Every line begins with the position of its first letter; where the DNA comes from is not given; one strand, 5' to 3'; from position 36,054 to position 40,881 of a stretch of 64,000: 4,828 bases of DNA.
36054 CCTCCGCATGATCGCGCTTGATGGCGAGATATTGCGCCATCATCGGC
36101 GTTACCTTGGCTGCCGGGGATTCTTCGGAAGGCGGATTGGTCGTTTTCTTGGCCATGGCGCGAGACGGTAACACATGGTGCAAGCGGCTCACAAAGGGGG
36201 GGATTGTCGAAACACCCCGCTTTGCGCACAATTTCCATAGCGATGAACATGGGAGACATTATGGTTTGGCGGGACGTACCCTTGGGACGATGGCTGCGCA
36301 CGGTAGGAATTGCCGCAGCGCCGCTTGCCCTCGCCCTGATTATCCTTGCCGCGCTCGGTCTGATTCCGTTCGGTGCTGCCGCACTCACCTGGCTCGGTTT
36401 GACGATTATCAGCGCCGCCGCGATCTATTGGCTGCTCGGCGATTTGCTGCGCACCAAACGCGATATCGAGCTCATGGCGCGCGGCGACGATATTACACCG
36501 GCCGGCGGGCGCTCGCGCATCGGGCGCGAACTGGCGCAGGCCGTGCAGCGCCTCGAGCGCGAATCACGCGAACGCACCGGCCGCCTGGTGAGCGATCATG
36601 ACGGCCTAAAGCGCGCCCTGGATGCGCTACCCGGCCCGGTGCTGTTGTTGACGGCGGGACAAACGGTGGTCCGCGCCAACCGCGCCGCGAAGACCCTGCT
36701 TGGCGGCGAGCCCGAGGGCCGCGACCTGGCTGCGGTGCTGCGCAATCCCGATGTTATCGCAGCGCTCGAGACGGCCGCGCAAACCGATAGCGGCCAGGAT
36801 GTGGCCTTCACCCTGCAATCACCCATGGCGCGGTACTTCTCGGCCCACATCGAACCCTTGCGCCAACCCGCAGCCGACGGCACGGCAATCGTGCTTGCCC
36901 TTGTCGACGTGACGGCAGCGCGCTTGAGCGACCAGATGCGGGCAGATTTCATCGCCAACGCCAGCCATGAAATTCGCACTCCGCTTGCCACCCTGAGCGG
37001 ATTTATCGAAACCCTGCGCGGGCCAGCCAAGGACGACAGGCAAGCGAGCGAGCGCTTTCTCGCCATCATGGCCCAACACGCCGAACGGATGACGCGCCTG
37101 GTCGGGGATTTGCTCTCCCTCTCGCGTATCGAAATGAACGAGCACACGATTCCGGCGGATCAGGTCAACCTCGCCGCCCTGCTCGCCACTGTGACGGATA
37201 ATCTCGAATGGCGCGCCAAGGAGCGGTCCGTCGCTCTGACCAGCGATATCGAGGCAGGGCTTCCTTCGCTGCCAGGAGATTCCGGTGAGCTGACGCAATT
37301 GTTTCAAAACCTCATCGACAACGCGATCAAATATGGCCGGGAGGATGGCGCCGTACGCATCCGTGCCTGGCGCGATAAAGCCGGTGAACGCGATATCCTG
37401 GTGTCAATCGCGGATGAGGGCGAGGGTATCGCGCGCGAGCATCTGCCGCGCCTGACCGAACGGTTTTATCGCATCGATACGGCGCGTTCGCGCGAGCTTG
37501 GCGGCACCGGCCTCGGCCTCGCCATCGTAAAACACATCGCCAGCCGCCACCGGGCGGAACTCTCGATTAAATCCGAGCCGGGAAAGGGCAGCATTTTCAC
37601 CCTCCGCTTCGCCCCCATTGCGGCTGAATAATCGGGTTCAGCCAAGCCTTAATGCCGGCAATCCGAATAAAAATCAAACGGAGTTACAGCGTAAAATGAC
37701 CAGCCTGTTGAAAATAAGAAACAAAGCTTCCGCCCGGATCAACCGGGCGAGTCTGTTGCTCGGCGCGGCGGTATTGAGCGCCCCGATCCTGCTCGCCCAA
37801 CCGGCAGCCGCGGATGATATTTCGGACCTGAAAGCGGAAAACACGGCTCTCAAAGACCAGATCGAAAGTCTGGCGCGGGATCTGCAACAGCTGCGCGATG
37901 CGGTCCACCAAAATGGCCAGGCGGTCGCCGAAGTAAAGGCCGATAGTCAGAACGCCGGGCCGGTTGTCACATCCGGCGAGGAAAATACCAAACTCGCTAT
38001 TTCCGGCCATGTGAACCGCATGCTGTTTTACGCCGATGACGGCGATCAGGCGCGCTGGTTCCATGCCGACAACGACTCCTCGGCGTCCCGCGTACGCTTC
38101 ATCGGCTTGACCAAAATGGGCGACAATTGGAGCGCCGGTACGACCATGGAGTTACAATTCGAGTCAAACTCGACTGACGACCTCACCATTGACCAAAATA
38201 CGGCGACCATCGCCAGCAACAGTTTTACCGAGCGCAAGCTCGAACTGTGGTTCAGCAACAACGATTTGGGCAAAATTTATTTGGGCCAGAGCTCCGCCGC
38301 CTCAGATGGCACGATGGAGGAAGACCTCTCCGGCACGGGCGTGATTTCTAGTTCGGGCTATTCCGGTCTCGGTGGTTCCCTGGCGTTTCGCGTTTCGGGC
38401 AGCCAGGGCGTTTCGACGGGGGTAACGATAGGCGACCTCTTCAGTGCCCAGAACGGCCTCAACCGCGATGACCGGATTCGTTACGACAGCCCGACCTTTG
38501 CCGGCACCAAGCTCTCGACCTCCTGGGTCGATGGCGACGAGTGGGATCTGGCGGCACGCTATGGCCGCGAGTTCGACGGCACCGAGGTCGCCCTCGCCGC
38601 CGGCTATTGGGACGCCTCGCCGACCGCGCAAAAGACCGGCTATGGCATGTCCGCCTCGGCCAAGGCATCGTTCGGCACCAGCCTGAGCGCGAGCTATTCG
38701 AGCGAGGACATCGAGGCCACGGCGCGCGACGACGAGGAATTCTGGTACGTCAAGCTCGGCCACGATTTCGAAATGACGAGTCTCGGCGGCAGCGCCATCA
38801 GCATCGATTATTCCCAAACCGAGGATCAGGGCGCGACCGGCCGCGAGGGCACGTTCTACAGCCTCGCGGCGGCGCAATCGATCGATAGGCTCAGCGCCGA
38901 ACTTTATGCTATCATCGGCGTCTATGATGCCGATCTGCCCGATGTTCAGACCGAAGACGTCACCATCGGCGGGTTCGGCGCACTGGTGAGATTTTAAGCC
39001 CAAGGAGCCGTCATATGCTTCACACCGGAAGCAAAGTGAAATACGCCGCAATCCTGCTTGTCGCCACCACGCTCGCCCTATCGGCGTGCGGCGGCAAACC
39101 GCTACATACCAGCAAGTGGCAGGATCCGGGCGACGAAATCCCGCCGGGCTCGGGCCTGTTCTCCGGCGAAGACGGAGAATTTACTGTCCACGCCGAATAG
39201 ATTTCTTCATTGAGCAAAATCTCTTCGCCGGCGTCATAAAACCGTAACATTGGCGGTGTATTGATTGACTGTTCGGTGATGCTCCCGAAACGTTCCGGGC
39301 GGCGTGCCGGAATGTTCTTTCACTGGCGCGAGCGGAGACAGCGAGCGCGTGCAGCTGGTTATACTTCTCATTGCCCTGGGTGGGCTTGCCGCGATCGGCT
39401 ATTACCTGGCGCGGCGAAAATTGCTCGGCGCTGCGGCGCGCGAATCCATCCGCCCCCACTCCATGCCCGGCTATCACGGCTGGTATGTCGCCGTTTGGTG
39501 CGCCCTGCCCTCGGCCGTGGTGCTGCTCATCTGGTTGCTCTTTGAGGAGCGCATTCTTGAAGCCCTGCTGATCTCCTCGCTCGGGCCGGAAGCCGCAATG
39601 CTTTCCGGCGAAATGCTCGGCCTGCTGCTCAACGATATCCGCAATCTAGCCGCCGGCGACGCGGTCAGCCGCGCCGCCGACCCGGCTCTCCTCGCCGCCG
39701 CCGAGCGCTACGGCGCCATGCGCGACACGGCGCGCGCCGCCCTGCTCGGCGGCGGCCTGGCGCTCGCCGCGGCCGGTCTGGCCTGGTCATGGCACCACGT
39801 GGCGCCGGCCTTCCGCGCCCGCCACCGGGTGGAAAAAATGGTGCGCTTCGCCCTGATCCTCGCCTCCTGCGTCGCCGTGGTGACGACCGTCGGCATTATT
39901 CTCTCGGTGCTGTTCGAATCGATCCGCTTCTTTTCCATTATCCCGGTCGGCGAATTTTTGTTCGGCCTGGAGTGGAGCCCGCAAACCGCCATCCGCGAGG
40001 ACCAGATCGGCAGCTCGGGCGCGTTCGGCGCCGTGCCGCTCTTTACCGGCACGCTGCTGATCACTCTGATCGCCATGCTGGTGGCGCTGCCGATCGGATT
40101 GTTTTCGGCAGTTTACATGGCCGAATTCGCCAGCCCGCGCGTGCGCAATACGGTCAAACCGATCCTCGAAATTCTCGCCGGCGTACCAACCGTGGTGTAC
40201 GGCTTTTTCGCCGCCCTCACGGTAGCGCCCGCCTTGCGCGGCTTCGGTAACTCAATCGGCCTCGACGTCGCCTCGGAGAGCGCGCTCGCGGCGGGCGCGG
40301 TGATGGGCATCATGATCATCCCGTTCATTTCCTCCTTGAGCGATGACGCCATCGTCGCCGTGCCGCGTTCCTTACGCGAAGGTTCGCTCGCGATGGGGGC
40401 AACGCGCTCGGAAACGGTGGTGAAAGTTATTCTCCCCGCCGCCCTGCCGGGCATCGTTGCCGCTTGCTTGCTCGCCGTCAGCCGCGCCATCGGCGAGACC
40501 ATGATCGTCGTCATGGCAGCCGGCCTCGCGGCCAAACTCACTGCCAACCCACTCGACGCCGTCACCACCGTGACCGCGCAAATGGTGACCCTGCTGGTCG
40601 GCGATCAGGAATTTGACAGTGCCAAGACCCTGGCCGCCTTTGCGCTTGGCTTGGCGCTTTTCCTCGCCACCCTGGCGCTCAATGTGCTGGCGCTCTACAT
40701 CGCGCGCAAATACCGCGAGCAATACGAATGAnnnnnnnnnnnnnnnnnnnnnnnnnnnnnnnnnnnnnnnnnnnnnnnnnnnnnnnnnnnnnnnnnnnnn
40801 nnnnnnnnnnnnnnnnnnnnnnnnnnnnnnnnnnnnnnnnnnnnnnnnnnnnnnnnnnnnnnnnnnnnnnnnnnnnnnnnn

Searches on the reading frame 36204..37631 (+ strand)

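Call 45: search_protein_families(library=pfam, proteins=[window:36204-37631:+], max_evalue=0.0001)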
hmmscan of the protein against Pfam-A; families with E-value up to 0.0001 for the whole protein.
window:36204-37631:+ (475 aa): 4 families
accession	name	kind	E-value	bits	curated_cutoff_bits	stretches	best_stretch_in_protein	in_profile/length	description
PF02518.31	HATPase_c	-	1.7e-27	96.5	26.4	1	358-469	1-107/111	Histidine kinase-, DNA gyrase B-, and HSP90-like ATPase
PF00512.31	HisKA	-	1.1e-17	64.2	26.9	1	246-310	2-64/66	His Kinase A (phospho-acceptor) domain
PF13581.12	HATPase_c_2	-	8.3e-06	26.3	27.4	1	370-449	39-112/127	Histidine kinase-like ATPase domain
PF08448.16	PAS_4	-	2.3e-05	25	23.1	1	139-240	1-109/110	PAS fold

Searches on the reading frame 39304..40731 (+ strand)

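Call 45: search_protein_families(library=pfam, proteins=[window:39304-40731:+], max_evalue=0.0001)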
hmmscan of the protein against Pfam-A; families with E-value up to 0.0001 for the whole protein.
window:39304-40731:+ (475 aa): 2 families
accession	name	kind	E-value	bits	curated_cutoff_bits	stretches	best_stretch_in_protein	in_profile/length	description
PF12501.13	DUF3708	-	5.2e-28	98.2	24.1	1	27-193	6-165/166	Phosphate ATP-binding cassette transporter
PF00528.27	BPD_transp_1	-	4.8e-17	62.7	26.4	1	262-471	2-183/184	Binding-protein-dependent transport system inner membrane component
